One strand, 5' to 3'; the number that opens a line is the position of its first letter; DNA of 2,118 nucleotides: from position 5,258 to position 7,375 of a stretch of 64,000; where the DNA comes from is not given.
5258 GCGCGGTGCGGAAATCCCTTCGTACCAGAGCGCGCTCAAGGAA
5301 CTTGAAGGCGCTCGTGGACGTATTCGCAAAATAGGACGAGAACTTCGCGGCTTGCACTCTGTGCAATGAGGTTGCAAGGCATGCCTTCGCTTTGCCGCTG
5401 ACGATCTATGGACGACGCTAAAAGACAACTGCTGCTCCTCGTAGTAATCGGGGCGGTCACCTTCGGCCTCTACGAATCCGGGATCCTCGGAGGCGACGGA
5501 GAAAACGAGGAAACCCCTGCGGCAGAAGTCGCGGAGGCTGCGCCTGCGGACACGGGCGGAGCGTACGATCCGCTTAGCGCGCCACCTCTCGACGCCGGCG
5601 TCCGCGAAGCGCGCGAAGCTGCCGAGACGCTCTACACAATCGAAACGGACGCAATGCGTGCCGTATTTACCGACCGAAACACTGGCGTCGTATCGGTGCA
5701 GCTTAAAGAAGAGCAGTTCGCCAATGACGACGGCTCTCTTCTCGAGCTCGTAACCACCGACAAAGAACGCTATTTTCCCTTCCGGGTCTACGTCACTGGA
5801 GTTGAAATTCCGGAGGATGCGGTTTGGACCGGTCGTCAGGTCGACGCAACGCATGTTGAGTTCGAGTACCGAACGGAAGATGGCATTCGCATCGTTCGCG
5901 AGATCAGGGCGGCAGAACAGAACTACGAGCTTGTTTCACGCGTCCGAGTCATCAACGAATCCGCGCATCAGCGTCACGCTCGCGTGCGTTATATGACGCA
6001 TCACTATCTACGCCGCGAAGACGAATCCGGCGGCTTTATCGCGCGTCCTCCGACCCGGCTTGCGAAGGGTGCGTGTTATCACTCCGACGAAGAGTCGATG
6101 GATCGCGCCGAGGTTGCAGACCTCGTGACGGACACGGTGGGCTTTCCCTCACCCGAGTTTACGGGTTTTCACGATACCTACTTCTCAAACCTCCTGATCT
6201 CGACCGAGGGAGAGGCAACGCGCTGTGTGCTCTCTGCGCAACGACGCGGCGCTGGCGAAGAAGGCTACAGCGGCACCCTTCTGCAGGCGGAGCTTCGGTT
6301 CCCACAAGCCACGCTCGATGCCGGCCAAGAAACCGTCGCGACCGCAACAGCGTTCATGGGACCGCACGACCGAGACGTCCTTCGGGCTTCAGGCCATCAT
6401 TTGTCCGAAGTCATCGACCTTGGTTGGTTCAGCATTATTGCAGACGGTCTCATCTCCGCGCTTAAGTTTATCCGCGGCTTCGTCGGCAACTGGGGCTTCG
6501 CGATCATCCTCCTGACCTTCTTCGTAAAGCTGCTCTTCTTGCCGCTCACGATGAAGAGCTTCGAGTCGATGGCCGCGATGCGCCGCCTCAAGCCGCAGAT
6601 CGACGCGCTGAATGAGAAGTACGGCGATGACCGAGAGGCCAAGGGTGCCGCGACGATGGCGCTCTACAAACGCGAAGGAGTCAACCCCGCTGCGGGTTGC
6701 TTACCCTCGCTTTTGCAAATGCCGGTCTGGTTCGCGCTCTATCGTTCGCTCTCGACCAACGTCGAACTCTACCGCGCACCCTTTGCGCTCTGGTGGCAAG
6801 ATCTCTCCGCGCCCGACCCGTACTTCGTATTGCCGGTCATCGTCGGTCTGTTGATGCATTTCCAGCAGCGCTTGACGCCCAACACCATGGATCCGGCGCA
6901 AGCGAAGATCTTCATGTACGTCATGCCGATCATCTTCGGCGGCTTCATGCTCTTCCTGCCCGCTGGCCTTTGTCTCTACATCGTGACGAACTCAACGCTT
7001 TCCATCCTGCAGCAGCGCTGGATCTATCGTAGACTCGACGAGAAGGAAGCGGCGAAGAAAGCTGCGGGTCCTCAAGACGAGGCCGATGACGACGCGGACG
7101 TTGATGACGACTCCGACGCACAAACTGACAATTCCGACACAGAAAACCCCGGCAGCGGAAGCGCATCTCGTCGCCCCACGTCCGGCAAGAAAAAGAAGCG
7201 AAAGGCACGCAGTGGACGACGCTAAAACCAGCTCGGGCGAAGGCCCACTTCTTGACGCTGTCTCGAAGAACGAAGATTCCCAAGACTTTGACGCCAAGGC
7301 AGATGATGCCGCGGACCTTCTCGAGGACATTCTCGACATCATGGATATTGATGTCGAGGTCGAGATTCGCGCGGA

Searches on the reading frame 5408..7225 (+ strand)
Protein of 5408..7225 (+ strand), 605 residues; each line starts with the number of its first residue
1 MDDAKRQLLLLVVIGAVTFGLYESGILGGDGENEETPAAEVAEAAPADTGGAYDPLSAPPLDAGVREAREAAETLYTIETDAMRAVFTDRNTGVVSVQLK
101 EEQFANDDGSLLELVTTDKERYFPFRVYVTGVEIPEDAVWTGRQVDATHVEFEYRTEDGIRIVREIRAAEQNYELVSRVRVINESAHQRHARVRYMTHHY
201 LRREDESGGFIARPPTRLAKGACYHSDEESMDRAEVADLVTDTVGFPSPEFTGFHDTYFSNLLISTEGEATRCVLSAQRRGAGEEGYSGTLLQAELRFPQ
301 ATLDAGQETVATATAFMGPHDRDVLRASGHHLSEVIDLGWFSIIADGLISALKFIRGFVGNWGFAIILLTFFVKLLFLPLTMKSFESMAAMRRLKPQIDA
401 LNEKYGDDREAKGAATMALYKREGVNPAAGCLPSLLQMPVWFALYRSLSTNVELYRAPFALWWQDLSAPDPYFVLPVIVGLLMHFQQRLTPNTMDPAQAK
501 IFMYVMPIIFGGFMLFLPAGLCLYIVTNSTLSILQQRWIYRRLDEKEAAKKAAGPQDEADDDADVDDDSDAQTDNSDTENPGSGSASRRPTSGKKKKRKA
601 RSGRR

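Call 71: search_protein_families(library=pfam, proteins=[window:5408-7225:+], max_evalue=0.00001)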
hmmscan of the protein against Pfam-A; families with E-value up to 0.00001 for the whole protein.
window:5408-7225:+ (605 aa): 2 families
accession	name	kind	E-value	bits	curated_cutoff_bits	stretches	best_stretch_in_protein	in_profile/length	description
PF02096.25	60KD_IMP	-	2.3e-58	197.2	35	1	362-541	1-163/163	60Kd inner membrane protein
PF14849.12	YidC_periplas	-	4.4e-23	83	24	1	76-349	2-281/283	YidC periplasmic domain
